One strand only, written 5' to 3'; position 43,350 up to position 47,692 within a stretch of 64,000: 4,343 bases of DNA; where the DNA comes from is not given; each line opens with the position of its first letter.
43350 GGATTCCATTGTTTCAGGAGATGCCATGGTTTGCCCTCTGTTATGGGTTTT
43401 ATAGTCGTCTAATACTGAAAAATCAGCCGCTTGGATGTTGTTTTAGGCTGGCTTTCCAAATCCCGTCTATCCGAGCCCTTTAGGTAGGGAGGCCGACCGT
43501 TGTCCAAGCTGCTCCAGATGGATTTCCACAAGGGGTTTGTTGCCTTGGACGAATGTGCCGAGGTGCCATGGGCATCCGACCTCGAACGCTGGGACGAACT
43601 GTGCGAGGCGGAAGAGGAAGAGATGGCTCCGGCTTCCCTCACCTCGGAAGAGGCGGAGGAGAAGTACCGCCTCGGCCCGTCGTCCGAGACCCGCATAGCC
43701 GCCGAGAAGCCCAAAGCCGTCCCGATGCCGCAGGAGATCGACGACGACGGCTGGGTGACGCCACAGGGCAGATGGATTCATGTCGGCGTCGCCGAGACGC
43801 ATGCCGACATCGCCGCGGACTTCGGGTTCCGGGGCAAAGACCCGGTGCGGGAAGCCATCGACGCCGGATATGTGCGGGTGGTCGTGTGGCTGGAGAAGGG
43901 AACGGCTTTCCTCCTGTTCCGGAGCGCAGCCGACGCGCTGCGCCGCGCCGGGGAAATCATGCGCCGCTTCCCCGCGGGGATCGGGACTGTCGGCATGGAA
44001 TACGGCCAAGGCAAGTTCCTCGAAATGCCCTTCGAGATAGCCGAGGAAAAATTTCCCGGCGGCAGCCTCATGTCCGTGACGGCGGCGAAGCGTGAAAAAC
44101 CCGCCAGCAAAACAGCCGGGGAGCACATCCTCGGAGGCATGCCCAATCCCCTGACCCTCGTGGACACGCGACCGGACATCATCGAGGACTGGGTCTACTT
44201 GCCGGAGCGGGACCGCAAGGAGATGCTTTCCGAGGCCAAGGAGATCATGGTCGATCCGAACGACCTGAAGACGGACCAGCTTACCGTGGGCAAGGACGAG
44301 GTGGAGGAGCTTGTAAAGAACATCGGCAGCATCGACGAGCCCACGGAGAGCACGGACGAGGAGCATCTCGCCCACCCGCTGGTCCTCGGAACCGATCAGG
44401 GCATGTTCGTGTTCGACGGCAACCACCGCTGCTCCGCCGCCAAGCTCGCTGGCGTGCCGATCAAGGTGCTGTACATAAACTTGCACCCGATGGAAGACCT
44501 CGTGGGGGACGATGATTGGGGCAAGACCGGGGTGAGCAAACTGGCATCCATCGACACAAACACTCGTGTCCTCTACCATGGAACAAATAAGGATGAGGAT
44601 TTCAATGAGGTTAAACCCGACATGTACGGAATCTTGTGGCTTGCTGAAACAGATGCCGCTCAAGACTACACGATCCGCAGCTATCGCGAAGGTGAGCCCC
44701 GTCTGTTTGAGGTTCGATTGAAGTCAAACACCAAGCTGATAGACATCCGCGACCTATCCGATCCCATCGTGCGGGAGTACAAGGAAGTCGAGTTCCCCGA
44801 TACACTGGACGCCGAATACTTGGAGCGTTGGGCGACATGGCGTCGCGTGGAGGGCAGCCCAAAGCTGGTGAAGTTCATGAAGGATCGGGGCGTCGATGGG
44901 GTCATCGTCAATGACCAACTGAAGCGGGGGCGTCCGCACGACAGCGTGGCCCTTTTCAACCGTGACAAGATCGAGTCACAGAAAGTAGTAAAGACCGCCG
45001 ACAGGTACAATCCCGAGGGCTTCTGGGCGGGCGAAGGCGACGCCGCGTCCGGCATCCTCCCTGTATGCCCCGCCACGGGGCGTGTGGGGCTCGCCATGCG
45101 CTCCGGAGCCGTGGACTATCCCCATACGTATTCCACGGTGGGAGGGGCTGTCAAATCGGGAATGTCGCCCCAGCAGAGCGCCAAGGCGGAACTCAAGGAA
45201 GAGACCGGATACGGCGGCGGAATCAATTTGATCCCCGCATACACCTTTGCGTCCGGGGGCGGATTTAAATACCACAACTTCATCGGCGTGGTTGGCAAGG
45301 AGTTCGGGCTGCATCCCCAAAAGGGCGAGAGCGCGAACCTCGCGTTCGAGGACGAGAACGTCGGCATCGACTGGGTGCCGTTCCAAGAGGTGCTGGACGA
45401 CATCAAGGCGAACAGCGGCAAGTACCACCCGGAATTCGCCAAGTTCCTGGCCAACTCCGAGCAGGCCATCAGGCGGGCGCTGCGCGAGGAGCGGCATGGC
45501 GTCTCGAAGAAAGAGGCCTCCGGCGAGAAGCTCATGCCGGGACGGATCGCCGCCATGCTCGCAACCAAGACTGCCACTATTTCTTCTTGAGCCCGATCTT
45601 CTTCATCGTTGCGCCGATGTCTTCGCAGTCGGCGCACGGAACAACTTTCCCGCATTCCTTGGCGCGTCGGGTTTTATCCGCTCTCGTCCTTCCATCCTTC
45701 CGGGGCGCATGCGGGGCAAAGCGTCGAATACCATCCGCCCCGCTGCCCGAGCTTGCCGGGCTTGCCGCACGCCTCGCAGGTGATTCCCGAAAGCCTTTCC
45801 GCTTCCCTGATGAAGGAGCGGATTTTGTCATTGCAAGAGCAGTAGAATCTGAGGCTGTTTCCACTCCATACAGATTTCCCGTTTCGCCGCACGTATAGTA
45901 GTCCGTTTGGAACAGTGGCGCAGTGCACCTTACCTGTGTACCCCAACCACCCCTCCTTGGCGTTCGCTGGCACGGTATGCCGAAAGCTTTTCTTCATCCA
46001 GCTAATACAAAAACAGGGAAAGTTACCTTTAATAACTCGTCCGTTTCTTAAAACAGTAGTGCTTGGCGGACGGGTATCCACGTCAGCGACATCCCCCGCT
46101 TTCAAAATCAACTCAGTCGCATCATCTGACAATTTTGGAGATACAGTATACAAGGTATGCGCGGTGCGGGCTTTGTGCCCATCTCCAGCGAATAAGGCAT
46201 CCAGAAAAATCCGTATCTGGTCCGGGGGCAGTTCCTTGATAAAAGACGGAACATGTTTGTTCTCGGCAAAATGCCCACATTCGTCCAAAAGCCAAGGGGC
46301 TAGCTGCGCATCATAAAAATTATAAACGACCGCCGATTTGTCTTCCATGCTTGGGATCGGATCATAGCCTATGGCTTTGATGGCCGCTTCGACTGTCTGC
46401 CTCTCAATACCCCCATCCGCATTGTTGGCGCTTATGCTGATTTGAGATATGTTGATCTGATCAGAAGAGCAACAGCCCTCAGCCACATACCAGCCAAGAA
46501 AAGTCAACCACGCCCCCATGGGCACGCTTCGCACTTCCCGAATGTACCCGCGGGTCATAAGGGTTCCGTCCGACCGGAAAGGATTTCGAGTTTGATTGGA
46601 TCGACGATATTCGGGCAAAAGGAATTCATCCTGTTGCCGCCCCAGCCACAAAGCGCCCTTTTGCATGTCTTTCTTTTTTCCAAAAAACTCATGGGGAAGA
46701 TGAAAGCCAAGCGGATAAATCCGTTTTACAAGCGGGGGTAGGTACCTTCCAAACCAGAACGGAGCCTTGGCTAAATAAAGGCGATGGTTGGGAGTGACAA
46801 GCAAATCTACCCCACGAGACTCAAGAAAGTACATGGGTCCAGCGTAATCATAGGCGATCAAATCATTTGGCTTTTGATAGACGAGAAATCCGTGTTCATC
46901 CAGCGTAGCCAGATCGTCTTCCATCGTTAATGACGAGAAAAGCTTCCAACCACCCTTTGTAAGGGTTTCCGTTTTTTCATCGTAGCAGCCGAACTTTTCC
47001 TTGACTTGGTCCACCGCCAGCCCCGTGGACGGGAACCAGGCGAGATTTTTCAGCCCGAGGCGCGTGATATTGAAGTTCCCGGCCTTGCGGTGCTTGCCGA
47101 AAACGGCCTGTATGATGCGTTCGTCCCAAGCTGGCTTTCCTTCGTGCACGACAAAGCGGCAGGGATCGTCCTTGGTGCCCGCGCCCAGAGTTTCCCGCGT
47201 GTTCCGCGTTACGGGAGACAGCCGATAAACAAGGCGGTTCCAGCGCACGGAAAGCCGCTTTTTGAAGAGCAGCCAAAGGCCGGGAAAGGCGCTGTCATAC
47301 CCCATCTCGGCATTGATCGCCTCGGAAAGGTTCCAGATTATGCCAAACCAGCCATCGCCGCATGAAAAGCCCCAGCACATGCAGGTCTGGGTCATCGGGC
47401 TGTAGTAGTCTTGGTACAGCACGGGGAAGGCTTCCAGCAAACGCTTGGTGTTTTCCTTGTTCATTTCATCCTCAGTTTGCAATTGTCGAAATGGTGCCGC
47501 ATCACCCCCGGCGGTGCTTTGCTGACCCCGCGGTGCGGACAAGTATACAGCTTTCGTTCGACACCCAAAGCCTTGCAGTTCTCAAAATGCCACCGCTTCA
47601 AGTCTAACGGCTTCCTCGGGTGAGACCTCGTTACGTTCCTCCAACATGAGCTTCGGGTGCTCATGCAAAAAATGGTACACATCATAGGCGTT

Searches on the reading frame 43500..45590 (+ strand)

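Call 11: search_protein_families(library=pfam, proteins=[window:43500-45590:+], max_evalue=0.001)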
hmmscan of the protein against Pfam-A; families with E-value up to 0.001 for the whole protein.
window:43500-45590:+ (696 aa): 2 families
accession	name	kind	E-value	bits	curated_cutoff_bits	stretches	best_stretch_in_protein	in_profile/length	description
PF00293.34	NUDIX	-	4.7e-08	33.6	21.1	1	516-643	5-131/134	NUDIX domain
PF08857.17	ParBc_2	-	0.00033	21.2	23.6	1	254-324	6-75/158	Putative ParB-like nuclease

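Call 12: search_protein_families(library=phrogs, proteins=[window:43500-45590:+], max_evalue=0.001)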
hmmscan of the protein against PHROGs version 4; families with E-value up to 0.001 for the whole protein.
window:43500-45590:+ (696 aa): 1 family
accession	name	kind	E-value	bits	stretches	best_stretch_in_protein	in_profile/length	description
phrog_1198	-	other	3.1e-07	31.4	1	524-637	46-157/253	MutT/NUDIX hydrolase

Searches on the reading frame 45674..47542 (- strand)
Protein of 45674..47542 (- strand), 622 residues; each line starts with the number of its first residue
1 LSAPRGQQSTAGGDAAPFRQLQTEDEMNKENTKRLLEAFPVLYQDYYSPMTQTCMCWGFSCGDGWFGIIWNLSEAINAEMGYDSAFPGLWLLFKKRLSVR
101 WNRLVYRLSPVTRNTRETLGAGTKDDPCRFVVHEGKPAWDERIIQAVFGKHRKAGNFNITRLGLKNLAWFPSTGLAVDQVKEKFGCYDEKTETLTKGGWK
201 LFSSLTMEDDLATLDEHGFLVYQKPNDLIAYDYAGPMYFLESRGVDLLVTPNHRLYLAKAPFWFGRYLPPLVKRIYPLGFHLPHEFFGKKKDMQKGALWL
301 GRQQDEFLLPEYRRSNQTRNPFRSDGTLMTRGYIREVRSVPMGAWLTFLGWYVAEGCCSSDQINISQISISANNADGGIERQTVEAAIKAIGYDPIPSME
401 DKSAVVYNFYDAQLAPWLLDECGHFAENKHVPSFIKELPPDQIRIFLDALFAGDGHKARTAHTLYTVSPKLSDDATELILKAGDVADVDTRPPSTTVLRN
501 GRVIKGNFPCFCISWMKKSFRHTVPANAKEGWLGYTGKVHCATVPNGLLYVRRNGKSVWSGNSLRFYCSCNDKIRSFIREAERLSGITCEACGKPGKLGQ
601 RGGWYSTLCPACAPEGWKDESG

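Call 11: search_protein_families(library=pfam, proteins=[window:45674-47542:-], max_evalue=0.001)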
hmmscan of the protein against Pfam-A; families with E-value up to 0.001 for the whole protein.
window:45674-47542:- (622 aa): 0 families

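Call 12: search_protein_families(library=phrogs, proteins=[window:45674-47542:-], max_evalue=0.001)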
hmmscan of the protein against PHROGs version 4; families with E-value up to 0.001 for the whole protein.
window:45674-47542:- (622 aa): 3 families
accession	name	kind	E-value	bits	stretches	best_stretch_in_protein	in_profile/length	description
phrog_85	-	DNA, RNA and nucleotide metabolism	6.4e-13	49.1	1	179-258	82-161/866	thymidylate synthase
phrog_12229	-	DNA, RNA and nucleotide metabolism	0.00023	20.7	0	184-255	147-223/577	ribonucleotide reductase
phrog_32482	-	other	0.00051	19.8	0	537-568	380-411/589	PhoH-like phosphate starvation-inducible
